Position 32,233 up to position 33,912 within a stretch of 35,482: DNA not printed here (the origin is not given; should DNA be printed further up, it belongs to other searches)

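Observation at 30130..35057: Five-gene, translationally coupled operon that looks like an undescribed glycerophospholipid-tailoring pathway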

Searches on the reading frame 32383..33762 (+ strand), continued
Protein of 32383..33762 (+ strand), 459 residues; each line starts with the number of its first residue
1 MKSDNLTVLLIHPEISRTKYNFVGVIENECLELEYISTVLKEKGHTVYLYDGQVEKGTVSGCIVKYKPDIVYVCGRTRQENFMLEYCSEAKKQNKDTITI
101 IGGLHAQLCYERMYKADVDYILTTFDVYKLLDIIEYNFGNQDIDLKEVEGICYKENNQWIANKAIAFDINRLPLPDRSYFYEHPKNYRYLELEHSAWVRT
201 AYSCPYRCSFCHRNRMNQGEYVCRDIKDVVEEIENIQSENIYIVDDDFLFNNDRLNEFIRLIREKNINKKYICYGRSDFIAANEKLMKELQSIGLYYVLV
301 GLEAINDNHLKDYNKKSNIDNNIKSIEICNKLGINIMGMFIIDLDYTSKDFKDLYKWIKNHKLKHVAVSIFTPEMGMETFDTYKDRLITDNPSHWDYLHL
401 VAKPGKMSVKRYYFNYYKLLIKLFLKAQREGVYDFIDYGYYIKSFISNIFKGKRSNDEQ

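Call 72: find_encoding_contigs(protein=P0446, flank=8000, max_places=1)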
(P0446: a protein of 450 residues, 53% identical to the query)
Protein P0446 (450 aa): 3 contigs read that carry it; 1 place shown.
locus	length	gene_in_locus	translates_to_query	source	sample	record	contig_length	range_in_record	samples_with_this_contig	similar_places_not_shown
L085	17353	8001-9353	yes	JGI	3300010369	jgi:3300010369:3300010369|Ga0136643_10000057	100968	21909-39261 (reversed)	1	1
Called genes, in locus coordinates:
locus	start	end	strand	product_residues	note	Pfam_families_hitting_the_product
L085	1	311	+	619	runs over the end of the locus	PF19864:Radical_SAM_N2, PF04055:Radical_SAM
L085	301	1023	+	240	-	PF10105:DUF2344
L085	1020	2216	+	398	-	PF10150:RNase_E_G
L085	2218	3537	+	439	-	PF00696:AA_kinase, PF13840:ACT_7 (weak), PF01842:ACT (weak), PF22468:ACT_9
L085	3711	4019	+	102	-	PF00829:Ribosomal_L21p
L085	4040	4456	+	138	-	PF04327:Peptidase_Prp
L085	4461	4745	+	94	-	PF01016:Ribosomal_L27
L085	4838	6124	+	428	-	PF01018:GTP1_OBG, PF00009:GTP_EFTU (faint), PF00025:Arf (weak), PF01926:MMR_HSR1, PF02421:FeoB_N, PF09269:DUF1967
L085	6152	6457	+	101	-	PF01985:CRS1_YhbY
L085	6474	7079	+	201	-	PF01467:CTP_transf_like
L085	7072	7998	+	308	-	PF01966:HD, PF02410:RsfS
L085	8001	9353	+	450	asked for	PF02310:B12-binding (weak), PF04055:Radical_SAM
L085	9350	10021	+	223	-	-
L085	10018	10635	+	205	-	PF01066:CDP-OH_P_transf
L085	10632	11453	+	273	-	PF02666:PS_Dcarbxylase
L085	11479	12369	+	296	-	-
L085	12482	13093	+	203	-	PF00440:TetR_N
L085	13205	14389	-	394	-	PF07690:MFS_1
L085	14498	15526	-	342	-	PF20226:DUF6585 (weak)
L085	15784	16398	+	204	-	PF01726:LexA_DNA_bind, PF00717:Peptidase_S24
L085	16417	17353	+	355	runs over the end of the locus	PF02899:Phage_int_SAM_1 (faint), PF00589:Phage_integrase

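Call 73: find_encoding_contigs(protein=P0513, flank=8000, max_places=1)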
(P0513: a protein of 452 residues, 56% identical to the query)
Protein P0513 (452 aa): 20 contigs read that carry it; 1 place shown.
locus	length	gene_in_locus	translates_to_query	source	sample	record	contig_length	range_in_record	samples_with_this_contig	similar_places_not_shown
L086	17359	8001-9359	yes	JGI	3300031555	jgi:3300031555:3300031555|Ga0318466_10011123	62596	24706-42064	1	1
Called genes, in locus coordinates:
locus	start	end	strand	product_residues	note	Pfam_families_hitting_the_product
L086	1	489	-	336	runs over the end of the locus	-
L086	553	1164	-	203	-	PF00302:CAT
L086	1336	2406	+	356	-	-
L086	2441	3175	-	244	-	PF00625:Guanylate_kin (weak)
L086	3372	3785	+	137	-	-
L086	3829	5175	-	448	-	PF00501:AMP-binding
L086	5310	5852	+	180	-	-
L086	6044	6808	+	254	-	PF00106:adh_short, PF13561:adh_short_C2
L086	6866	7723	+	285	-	-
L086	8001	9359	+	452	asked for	PF02310:B12-binding (weak), PF04055:Radical_SAM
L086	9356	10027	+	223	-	-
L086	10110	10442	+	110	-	-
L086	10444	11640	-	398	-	PF00078:RVT_1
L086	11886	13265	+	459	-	-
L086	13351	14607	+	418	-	-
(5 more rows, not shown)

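Call 74: find_encoding_contigs(protein=P0476, flank=8000, max_places=1)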
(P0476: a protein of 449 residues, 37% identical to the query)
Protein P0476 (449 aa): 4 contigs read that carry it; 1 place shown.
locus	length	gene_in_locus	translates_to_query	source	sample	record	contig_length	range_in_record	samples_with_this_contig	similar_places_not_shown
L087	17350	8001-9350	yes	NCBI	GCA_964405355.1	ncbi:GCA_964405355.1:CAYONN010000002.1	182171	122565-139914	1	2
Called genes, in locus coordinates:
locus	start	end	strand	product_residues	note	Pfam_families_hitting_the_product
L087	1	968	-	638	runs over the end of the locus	PF00664:ABC_membrane, PF02463:SMC_N (faint), PF00005:ABC_tran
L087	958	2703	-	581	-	PF00664:ABC_membrane, PF00005:ABC_tran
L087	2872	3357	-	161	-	PF12802:MarR_2, PF01047:MarR (faint)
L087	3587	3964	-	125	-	PF16320:Ribosomal_L12_N, PF00542:Ribosomal_L12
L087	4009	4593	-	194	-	PF00466:Ribosomal_L10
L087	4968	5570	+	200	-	PF05401:NodS (weak), PF13489:Methyltransf_23, PF05175:MTS (weak), PF13847:Methyltransf_31, PF08241:Methyltransf_11, PF08242:Methyltransf_12, PF13649:Methyltransf_25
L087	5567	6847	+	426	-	PF02310:B12-binding, PF04055:Radical_SAM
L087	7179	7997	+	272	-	PF01487:DHquinase_I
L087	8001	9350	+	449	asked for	PF02310:B12-binding, PF04055:Radical_SAM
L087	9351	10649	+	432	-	PF02310:B12-binding, PF04055:Radical_SAM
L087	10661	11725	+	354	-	-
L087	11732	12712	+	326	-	-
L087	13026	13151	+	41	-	-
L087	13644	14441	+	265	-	-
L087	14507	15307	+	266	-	-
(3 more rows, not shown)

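Call 75: find_encoding_contigs(protein=P0440, flank=8000, max_places=1)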
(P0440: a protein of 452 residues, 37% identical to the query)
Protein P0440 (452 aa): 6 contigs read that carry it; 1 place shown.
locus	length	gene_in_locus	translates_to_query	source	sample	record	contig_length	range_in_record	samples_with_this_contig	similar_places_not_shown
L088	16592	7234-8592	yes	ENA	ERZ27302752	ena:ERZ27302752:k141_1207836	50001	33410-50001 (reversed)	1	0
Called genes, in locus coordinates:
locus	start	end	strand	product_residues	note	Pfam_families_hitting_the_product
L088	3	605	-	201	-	?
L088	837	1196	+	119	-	PF00903:Glyoxalase (weak), PF12681:Glyoxalase_2, PF22677:Ble-like_N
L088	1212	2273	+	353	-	PF02016:Peptidase_S66, PF17676:Peptidase_S66C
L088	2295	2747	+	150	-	PF00248:Aldo_ket_red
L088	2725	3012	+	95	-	PF00248:Aldo_ket_red (weak)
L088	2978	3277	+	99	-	PF14691:Fer4_20 (faint), PF13237:Fer4_10 (weak), PF13183:Fer4_8 (weak), PF12838:Fer4_7, PF13187:Fer4_9, PF13484:Fer4_16 (weak), PF13534:Fer4_17, PF13746:Fer4_18 (weak), +5 more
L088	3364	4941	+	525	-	PF00501:AMP-binding, PF13193:AMP-binding_C (weak), PF23562:AMP-binding_C_3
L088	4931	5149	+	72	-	PF00550:PP-binding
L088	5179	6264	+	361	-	-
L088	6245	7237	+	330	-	PF13480:Acetyltransf_6 (weak)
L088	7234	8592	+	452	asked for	PF02310:B12-binding, PF04055:Radical_SAM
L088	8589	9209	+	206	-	PF01209:Ubie_methyltran, PF02353:CMAS, PF05401:NodS, PF13489:Methyltransf_23, PF05175:MTS, PF13649:Methyltransf_25, PF13847:Methyltransf_31, PF08241:Methyltransf_11, +5 more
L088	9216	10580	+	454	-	PF02310:B12-binding, PF04055:Radical_SAM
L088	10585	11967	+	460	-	PF02310:B12-binding, PF04055:Radical_SAM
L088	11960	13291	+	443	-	PF02310:B12-binding, PF04055:Radical_SAM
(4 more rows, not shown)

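Call 88: find_encoding_contigs(protein=P0435, flank=7000, max_places=1)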
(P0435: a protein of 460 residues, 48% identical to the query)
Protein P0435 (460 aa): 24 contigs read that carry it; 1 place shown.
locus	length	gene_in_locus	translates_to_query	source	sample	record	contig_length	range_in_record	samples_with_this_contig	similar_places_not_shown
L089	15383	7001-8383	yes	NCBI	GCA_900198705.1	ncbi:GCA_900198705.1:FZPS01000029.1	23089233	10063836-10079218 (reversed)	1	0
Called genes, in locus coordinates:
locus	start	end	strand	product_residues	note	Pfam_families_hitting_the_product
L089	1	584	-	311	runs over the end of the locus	PF13391:HNH_2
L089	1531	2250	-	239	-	PF24686:FLQE3_permease, PF12698:ABC2_membrane_3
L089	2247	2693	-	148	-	PF13304:AAA_21 (weak)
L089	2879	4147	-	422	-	PF01609:DDE_Tnp_1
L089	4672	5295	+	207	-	PF01553:Acyltransferase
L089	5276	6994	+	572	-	PF00501:AMP-binding, PF13193:AMP-binding_C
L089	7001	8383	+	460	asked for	PF02310:B12-binding, PF04055:Radical_SAM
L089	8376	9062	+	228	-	PF01066:CDP-OH_P_transf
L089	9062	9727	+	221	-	-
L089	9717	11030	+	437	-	PF01467:CTP_transf_like, PF13714:PEP_mutase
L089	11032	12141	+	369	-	PF02776:TPP_enzyme_N, PF02775:TPP_enzyme_C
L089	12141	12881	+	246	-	PF00483:NTP_transferase (weak), PF12804:NTP_transf_3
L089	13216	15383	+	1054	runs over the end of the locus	PF13620:CarboxypepD_reg, PF13715:CarbopepD_reg_2, PF07715:Plug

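Call 89: find_encoding_contigs(protein=P0429, flank=7000, max_places=1)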
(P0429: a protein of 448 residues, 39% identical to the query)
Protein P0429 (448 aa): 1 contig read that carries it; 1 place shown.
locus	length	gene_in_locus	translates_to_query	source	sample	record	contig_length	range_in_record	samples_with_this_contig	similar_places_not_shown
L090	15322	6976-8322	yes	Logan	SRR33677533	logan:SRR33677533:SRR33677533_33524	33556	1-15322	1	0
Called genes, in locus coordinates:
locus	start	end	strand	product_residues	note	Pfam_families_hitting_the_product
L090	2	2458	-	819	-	?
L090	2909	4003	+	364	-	-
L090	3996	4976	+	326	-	PF13480:Acetyltransf_6 (weak)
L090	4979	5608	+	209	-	PF05148:Methyltransf_8, PF01209:Ubie_methyltran, PF13489:Methyltransf_23, PF05175:MTS (weak), PF13847:Methyltransf_31, PF08241:Methyltransf_11, PF08242:Methyltransf_12, PF13649:Methyltransf_25, +1 more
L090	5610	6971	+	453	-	PF02310:B12-binding, PF04055:Radical_SAM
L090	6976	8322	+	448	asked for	PF02310:B12-binding, PF04055:Radical_SAM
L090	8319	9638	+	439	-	PF02310:B12-binding (weak), PF04055:Radical_SAM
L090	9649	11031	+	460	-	PF02310:B12-binding, PF04055:Radical_SAM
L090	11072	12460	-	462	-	PF01336:tRNA_anti-codon, PF00152:tRNA-synt_2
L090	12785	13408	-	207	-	PF01694:Rhomboid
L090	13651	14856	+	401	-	PF22335:Cas10-Cmr2_palm2 (faint), PF00990:GGDEF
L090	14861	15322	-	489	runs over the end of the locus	PF02696:SelO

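Call 90: find_encoding_contigs(protein=P0467, flank=7000, max_places=1)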
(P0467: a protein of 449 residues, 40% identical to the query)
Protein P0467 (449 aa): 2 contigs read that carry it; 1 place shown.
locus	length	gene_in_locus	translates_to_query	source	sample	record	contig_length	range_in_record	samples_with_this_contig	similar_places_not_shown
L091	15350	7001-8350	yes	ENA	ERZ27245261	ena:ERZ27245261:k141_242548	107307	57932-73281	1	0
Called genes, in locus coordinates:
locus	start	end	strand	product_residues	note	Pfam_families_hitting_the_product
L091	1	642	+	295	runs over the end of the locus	PF00528:BPD_transp_1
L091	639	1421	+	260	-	PF00528:BPD_transp_1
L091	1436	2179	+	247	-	PF02633:Creatininase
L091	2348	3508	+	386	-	PF00155:Aminotran_1_2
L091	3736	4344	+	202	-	PF05401:NodS (weak), PF13489:Methyltransf_23, PF13847:Methyltransf_31, PF08241:Methyltransf_11, PF08242:Methyltransf_12, PF13649:Methyltransf_25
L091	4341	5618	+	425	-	PF02310:B12-binding, PF04055:Radical_SAM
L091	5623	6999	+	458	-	PF02310:B12-binding, PF04055:Radical_SAM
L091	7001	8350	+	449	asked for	PF02310:B12-binding, PF04055:Radical_SAM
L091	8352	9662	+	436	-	PF02310:B12-binding, PF04055:Radical_SAM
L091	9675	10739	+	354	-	PF00583:Acetyltransf_1 (faint)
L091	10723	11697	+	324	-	-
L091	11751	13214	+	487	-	PF14821:Thr_synth_N, PF00291:PALP, PF24857:THR4_C (weak)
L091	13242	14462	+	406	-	PF01676:Metalloenzyme, PF10143:PhosphMutase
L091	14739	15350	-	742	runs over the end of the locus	PF16927:HisKA_7TM, PF00512:HisKA, PF02518:HATPase_c, PF00072:Response_reg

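Call 91: find_encoding_contigs(protein=P0494, flank=7000, max_places=1)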
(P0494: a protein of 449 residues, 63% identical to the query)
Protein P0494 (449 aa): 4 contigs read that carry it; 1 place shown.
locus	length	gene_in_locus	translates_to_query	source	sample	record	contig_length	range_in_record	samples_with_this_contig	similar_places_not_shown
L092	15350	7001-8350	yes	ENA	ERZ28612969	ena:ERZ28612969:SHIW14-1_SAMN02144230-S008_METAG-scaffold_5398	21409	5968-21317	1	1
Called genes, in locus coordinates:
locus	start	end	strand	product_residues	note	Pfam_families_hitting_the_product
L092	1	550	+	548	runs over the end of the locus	PF00753:Lactamase_B (faint), PF12706:Lactamase_B_2 (weak), PF07521:RMMBL (faint), PF22505:RNase_J_b_CASP, PF17770:RNase_J_C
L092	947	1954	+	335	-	PF12224:Amidoligase_2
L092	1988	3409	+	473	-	PF00919:UPF0004, PF04055:Radical_SAM, PF01938:TRAM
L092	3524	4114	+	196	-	PF01553:Acyltransferase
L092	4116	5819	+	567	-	PF00501:AMP-binding, PF13193:AMP-binding_C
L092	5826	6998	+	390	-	PF13477:Glyco_trans_4_2 (weak), PF13439:Glyco_transf_4, PF13579:Glyco_trans_4_4, PF00534:Glycos_transf_1, PF13692:Glyco_trans_1_4, PF13524:Glyco_trans_1_2 (faint)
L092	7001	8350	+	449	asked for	PF02310:B12-binding, PF04055:Radical_SAM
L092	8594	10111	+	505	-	PF01676:Metalloenzyme, PF06415:iPGM_N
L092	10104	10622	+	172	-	-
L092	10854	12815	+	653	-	PF17191:RecG_wedge, PF00270:DEAD, PF04851:ResIII, PF22590:Cas3-like_C_2 (faint), PF00271:Helicase_C, PF19833:RecG_dom3_C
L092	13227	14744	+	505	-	PF07751:Abi_2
